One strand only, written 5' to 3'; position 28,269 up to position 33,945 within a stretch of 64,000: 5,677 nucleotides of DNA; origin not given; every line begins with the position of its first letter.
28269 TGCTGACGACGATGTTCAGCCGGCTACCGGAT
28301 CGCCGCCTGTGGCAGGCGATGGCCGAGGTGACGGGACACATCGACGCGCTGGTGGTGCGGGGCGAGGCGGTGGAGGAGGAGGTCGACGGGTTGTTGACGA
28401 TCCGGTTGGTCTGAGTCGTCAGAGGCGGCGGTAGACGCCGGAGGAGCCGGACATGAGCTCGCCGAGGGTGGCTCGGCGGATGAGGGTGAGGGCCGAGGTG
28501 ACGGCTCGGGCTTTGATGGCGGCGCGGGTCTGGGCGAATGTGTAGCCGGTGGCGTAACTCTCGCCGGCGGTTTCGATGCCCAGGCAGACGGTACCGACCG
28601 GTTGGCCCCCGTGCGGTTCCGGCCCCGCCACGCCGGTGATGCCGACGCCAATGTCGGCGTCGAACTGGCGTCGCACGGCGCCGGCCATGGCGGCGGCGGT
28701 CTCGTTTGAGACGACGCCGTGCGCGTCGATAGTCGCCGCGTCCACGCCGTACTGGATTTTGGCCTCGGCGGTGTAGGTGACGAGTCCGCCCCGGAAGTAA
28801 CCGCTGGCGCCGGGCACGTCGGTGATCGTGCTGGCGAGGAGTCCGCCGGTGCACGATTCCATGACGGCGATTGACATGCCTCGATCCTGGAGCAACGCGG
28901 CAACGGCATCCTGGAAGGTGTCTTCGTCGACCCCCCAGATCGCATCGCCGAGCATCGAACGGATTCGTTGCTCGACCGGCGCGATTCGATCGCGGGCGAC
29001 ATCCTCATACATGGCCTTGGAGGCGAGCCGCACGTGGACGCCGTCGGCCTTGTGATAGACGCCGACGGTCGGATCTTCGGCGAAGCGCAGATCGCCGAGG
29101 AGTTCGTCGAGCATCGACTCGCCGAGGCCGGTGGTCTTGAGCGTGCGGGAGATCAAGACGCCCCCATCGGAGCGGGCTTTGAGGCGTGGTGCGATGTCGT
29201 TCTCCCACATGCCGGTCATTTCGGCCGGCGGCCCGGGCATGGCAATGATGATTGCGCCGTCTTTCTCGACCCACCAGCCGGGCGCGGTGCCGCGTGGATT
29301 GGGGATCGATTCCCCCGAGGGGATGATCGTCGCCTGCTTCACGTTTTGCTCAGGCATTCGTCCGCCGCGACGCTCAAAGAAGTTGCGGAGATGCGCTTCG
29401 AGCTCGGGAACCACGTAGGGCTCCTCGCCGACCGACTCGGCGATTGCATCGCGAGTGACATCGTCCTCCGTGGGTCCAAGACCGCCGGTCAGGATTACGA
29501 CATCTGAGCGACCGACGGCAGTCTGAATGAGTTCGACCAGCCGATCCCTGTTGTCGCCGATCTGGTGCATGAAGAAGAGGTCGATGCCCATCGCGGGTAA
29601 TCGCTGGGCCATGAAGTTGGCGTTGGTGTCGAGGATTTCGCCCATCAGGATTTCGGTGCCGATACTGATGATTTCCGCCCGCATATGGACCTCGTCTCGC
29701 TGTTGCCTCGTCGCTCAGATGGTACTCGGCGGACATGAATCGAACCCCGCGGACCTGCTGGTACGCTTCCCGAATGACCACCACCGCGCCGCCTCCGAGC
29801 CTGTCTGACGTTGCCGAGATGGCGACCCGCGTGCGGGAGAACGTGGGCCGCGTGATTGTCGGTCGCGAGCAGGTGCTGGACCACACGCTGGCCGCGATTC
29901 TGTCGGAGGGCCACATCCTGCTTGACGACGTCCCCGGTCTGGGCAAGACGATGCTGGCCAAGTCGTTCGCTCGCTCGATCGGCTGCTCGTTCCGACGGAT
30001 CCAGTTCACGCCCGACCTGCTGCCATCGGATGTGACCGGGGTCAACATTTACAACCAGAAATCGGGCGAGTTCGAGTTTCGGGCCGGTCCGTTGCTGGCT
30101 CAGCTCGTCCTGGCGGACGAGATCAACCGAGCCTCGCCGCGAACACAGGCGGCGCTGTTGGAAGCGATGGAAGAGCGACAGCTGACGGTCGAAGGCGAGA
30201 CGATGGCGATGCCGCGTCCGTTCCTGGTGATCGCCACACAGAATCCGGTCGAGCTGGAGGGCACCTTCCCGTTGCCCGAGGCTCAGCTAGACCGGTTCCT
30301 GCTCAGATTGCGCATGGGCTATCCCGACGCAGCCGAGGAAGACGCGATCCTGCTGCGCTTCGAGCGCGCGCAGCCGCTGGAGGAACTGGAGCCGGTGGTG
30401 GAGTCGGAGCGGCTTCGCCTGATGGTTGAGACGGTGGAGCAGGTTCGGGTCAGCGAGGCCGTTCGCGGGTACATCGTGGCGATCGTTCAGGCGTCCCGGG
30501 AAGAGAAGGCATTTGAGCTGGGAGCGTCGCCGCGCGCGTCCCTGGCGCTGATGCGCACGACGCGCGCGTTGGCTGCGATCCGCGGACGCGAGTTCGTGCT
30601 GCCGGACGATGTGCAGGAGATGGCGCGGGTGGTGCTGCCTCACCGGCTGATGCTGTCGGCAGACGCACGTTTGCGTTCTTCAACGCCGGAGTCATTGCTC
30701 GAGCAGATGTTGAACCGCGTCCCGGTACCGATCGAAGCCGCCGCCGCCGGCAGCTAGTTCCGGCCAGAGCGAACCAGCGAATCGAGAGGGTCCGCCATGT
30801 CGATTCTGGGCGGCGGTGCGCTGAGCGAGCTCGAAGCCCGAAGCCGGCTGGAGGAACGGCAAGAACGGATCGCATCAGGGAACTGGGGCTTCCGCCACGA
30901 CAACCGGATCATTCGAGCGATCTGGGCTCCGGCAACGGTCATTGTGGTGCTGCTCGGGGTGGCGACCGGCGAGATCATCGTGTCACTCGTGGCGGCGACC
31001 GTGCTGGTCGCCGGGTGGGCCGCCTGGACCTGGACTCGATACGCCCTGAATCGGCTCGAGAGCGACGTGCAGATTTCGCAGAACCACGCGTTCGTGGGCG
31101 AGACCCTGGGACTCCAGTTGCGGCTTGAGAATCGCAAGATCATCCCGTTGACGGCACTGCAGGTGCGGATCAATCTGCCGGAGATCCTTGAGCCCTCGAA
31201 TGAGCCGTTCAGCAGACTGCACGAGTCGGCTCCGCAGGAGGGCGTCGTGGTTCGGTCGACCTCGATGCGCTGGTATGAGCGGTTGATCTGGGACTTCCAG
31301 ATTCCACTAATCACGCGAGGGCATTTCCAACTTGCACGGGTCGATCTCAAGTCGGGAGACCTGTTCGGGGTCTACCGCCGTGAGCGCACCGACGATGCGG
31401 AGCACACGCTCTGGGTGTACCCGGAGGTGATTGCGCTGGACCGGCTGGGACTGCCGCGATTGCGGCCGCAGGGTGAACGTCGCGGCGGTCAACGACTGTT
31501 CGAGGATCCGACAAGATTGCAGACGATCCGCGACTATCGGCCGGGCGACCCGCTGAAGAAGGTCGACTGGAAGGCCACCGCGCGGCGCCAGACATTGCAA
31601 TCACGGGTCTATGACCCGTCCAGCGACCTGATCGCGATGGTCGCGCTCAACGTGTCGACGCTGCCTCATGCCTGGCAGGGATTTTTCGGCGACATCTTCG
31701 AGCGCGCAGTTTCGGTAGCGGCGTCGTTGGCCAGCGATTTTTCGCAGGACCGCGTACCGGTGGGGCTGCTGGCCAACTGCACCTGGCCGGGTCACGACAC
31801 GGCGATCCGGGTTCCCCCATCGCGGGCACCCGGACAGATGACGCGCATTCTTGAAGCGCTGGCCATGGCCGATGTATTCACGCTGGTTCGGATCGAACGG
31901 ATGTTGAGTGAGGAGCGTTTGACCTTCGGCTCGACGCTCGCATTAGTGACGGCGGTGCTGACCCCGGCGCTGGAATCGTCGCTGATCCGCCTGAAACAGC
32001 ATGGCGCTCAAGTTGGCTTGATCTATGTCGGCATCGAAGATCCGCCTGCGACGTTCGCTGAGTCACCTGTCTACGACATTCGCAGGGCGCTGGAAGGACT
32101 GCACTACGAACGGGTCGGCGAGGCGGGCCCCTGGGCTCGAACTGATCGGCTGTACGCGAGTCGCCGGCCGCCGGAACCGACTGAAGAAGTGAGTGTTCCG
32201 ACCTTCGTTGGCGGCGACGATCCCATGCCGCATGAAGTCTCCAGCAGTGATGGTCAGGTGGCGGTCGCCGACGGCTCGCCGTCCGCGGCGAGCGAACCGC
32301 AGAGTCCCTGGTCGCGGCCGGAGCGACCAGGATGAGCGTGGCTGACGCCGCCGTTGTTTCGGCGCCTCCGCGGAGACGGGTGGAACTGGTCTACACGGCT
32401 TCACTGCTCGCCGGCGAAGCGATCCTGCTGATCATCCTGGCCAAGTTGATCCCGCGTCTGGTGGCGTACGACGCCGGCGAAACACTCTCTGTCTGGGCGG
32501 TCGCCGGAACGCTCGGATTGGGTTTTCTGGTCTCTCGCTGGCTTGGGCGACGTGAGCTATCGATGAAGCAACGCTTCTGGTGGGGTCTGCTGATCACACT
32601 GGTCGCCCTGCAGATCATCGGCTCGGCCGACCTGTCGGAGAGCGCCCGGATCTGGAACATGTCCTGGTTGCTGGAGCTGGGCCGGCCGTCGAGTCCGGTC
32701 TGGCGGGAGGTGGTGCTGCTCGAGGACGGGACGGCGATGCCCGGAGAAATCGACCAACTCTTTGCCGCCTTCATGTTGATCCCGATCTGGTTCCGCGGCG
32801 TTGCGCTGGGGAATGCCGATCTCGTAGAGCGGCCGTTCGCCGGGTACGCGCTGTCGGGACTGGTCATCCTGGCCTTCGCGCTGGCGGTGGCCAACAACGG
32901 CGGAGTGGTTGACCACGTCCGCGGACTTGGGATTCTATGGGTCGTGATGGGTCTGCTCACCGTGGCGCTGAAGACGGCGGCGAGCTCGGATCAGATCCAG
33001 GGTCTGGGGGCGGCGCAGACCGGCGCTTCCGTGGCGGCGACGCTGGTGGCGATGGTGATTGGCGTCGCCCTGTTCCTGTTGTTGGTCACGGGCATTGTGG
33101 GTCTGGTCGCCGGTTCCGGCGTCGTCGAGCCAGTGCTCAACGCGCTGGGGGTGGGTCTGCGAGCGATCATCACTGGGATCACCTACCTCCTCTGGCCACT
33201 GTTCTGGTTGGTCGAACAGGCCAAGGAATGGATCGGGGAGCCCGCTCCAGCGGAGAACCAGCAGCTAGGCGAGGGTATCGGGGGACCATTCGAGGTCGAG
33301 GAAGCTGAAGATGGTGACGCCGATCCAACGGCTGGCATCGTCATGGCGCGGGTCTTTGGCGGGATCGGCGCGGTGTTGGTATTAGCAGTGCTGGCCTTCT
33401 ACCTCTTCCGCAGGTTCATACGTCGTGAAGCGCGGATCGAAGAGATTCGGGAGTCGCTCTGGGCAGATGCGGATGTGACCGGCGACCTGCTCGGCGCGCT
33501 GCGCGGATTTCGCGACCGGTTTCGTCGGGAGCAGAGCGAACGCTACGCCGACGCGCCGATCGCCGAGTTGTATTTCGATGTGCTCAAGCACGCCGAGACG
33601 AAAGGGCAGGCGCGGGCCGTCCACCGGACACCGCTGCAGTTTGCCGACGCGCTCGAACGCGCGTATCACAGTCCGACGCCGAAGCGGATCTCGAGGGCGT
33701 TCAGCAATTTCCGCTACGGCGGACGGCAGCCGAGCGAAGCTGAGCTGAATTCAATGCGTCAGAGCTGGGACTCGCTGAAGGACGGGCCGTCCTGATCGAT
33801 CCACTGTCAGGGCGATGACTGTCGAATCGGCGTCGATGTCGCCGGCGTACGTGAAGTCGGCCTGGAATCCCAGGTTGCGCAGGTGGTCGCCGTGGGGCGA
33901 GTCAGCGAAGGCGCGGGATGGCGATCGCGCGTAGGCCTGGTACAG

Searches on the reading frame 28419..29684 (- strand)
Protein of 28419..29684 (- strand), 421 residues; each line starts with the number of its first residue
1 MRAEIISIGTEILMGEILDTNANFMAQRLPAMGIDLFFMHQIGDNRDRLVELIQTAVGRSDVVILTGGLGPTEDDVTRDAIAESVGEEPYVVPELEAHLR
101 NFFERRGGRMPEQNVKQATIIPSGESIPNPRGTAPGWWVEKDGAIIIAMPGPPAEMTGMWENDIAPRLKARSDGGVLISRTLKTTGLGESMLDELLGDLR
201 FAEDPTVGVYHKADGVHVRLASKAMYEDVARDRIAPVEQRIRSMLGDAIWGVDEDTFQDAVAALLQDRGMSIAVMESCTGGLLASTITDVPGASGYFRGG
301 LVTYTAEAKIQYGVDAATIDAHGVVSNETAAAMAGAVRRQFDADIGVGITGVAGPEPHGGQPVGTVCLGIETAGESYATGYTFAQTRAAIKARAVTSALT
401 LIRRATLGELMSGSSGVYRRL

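Call 48: search_protein_families(library=pfam, proteins=[window:28419-29684:-], max_evalue=0.0001)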
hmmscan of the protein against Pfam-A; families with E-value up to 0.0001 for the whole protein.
window:28419-29684:- (421 aa): 3 families
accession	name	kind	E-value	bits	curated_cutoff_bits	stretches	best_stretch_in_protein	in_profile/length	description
PF02464.23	CinA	-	8.1e-47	159.2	23.5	1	256-404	3-153/155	Competence-damaged protein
PF00994.29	MoCF_biosynth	-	4.9e-33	114.3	26.6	1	4-169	1-143/144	Probable molybdopterin binding domain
PF18146.6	CinA_KH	-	2.4e-20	72.8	27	1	179-251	1-73/73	Damage-inducible protein CinA KH domain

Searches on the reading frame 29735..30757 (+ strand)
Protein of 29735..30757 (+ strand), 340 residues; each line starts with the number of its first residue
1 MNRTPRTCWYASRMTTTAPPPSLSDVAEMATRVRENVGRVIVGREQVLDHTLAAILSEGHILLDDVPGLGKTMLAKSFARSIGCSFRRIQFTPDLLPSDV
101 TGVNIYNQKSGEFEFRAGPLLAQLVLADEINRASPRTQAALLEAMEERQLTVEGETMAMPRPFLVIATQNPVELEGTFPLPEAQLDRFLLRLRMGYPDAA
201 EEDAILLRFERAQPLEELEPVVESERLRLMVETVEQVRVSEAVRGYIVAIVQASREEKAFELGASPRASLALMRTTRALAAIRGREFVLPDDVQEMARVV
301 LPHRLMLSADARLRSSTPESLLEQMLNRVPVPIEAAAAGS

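Call 48: search_protein_families(library=pfam, proteins=[window:29735-30757:+], max_evalue=0.0001)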
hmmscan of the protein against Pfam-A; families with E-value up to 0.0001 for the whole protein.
window:29735-30757:+ (340 aa): 6 families
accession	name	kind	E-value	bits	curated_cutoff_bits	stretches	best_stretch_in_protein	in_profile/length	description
PF07726.17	AAA_3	-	1.4e-64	216.3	27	1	60-190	1-131/131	ATPase family associated with various cellular activities (AAA)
PF17863.7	AAA_lid_2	-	6.7e-24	83.9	22.7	1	253-324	2-73/74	AAA lid domain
PF07728.20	AAA_5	-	7.7e-16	58.8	22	1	66-188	7-139/139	AAA domain (dynein-related subfamily)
PF20030.5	bpMoxR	-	4e-11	42.8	27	1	33-205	6-177/205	MoxR domain in the MoxR-vWA-beta-propeller ternary systems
PF00004.35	AAA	-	7.7e-06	26.8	21.2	1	66-174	6-114/131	ATPase family associated with various cellular activities (AAA)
PF05496.18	RuvB_N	-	5.6e-05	23.4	27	0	59-152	34-115/159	Holliday junction DNA helicase RuvB P-loop domain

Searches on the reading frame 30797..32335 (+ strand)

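Call 48: search_protein_families(library=pfam, proteins=[window:30797-32335:+], max_evalue=0.0001)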
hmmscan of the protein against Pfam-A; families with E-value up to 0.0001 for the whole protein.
window:30797-32335:+ (512 aa): 1 family
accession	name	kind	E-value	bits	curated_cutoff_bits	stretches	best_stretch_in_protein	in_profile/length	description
PF01882.25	DUF58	-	4.1e-08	33.1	23.4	1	244-358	2-111/216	Protein of unknown function DUF58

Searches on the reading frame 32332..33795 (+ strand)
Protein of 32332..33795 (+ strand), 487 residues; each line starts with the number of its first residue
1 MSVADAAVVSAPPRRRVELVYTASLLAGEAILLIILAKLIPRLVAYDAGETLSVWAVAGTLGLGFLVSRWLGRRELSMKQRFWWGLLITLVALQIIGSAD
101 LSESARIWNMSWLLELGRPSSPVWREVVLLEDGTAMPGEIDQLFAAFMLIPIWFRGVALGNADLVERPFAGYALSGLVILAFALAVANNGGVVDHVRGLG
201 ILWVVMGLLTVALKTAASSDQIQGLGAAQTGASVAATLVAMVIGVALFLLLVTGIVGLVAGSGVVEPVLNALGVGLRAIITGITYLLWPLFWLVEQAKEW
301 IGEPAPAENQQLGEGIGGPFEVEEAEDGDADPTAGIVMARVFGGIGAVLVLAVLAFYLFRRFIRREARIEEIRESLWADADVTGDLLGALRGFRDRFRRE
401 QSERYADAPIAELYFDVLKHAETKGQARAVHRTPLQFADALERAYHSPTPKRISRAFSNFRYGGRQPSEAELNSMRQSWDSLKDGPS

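Call 57: search_protein_families(library=pfam, proteins=[window:32332-33795:+], max_evalue=0.0001)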
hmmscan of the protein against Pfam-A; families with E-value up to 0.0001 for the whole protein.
window:32332-33795:+ (487 aa): 1 family
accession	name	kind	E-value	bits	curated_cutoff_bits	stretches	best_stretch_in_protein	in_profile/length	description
PF13559.11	DUF4129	-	2.2e-09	37.7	24.8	1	413-480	1-69/69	Domain of unknown function (DUF4129)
